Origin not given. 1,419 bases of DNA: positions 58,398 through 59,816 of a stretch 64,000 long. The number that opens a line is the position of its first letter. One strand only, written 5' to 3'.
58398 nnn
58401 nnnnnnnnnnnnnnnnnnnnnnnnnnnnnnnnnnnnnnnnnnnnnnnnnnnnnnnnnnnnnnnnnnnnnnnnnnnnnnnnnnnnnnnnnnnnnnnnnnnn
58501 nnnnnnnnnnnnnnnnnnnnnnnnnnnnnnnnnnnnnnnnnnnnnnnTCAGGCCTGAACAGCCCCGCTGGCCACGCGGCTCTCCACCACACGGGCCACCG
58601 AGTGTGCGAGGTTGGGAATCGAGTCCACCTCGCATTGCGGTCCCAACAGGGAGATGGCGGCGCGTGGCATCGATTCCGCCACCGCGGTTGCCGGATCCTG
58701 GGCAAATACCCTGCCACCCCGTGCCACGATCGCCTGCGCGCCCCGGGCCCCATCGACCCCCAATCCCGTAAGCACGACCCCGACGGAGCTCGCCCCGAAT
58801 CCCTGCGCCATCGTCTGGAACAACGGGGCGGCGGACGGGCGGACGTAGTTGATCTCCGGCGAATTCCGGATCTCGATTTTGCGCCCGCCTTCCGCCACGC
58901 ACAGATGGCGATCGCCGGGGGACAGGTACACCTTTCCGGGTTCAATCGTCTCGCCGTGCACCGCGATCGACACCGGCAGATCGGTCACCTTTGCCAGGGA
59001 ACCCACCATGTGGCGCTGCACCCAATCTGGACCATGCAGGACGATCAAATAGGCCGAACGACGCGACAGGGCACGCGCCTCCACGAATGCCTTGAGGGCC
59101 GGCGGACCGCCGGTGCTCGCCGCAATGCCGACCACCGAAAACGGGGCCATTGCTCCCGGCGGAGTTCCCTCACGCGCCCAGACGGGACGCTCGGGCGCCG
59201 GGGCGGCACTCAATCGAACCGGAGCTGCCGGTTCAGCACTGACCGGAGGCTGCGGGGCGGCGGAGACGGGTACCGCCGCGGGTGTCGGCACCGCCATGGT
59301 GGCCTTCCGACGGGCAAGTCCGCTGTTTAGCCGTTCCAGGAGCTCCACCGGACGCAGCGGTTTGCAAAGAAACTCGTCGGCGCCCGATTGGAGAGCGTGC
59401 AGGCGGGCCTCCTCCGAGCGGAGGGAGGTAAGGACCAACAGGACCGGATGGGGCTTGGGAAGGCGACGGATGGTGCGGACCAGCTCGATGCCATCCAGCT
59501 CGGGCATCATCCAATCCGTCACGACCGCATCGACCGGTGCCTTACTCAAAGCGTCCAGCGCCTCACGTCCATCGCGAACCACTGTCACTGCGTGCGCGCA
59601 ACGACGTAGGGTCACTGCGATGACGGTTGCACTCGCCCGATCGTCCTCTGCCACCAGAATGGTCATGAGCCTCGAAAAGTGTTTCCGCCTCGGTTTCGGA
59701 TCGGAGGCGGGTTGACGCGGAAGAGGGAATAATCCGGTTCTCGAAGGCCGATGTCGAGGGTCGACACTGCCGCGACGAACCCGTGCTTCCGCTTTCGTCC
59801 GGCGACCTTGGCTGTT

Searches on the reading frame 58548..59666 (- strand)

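Call 114: search_protein_families(library=pfam, proteins=[window:58548-59666:-], max_evalue=0.00001)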
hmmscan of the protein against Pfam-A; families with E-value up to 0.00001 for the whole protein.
window:58548-59666:- (372 aa): 2 families
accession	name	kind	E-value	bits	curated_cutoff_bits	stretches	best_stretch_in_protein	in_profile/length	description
PF01339.22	CheB_methylest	-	4.5e-43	147.4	24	1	179-344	1-162/174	CheB methylesterase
PF00072.30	Response_reg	-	3.7e-23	82.3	30.2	1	3-113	1-110/111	Response regulator receiver domain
